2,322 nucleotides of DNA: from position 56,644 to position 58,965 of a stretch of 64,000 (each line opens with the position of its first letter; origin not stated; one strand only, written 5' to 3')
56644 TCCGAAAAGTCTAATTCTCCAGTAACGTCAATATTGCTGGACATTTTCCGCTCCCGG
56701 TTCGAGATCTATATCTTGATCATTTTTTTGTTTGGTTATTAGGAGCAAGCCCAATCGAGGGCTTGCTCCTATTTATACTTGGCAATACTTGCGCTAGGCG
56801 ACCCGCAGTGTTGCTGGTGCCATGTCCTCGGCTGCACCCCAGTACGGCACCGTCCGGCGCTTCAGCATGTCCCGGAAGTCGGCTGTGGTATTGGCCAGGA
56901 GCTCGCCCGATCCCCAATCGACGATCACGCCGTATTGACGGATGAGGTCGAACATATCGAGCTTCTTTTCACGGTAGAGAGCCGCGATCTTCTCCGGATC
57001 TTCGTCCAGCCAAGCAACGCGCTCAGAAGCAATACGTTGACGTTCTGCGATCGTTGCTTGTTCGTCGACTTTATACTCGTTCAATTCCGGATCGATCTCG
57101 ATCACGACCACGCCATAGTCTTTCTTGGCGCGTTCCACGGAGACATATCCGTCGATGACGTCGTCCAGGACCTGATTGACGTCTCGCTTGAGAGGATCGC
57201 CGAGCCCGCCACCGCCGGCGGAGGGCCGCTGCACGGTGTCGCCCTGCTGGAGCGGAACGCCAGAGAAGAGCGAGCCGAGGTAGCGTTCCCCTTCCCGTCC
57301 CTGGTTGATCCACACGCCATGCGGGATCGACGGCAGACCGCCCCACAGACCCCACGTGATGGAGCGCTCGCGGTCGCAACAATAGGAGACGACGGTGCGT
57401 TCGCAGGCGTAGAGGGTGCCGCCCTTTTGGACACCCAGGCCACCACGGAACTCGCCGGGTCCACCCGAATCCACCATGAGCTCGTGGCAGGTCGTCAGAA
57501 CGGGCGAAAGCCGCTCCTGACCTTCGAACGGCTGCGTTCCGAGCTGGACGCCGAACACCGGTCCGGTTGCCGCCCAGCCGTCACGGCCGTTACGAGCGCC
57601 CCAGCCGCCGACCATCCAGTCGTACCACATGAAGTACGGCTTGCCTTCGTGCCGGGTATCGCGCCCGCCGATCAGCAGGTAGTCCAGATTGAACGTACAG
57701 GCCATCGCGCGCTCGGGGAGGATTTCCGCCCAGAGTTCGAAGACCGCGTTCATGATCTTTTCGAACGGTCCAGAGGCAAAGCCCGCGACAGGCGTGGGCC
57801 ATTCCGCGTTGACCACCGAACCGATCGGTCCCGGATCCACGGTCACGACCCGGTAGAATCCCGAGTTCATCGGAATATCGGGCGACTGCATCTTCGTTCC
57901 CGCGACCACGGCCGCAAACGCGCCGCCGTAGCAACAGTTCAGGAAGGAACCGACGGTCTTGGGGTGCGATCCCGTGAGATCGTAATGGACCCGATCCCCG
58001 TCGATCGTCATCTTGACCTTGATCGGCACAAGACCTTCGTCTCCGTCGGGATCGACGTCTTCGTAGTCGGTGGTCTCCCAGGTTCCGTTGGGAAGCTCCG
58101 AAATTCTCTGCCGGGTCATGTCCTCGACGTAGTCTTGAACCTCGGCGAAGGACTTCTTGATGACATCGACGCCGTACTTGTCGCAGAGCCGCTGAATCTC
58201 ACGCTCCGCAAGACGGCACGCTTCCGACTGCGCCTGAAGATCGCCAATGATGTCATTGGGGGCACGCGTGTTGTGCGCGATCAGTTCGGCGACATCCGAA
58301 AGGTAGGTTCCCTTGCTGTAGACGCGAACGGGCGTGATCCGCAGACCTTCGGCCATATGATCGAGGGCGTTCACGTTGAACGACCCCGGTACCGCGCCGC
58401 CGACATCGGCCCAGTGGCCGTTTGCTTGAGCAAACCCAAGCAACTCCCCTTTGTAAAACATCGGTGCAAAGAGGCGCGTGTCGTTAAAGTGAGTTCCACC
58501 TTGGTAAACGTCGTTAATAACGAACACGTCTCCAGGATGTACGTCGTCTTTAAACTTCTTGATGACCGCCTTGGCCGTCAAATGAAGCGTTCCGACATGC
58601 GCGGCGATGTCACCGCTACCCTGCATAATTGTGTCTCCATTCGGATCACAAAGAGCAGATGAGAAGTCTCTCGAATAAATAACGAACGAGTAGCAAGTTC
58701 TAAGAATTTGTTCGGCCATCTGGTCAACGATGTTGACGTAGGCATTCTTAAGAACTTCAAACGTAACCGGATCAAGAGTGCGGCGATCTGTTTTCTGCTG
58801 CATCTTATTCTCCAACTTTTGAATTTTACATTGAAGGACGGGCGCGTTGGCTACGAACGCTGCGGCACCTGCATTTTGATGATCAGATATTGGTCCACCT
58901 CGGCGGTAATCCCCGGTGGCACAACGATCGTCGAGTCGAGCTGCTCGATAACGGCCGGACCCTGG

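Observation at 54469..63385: AmiC/AmiR-type amide sensing coupled to an ATP-dependent lactam hydrolase operon rather than an amidase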

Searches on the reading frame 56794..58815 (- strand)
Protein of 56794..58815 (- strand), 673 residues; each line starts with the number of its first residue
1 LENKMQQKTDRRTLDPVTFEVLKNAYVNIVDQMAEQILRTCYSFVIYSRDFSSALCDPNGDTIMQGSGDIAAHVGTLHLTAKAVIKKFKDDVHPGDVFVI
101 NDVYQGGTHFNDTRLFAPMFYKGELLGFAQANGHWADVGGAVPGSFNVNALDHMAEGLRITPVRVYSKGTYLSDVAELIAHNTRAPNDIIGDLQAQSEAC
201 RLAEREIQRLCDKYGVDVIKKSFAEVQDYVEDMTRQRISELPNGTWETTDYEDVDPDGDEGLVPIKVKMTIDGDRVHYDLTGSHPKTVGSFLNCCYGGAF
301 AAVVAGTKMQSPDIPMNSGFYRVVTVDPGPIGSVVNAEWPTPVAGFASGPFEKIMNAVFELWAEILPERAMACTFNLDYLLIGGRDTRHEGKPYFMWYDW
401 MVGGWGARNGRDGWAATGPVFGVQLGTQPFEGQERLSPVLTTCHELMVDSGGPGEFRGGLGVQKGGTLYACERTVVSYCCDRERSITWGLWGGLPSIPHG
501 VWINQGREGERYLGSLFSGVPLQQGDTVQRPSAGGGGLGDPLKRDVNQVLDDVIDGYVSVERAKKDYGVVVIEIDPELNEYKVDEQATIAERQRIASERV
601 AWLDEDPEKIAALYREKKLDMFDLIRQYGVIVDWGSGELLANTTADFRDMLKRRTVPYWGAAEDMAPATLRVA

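Call 3: search_protein_families(library=pfam, proteins=[window:56794-58815:-])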
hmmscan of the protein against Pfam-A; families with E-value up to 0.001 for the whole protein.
window:56794-58815:- (673 aa): 1 family
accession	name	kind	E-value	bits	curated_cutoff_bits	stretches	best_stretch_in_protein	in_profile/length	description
PF02538.19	Hydantoinase_B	-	1.7e-149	499.1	26.8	1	15-541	1-519/519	Hydantoinase B/oxoprolinase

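Call 4: search_protein_families(library=ncbifam, proteins=[window:56794-58815:-])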
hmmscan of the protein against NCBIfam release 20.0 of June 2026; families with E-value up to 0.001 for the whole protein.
window:56794-58815:- (673 aa): 2 families
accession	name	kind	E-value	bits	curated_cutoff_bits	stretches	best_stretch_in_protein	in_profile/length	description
NF050157.1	CapLactmsBetCapB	equivalog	8.9e-102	341.2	1000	1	14-575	1-563/577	caprolactamase subunit beta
NF042976.1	AcphenoCarb_ApcD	equivalog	4e-35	121.2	1500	1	12-463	27-484/685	acetophenone carboxylase subunit delta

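Call 18: search_solved_structures(query=window:56794-58815:-, max_evalue=0.001)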
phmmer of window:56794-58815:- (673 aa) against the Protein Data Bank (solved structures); distinct sequences matched with E-value up to 0.001: 5.
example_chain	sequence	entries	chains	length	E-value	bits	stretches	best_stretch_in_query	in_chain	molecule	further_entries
7hk5_A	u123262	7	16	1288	6.8e-86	292.4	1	11-598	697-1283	N-methylhydantoinase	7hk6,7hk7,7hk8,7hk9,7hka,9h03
6yra_B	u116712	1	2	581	5.9e-85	289.3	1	12-579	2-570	Hydantoinase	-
5l9w_A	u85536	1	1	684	3.9e-34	121.3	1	13-471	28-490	Acetophenone carboxylase delta subunit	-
5m45_A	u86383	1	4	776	1e-23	86.9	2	44-255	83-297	Acetone carboxylase alpha subunit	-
5svb_A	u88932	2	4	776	5e-23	84.6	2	44-255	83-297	Acetone carboxylase alpha subunit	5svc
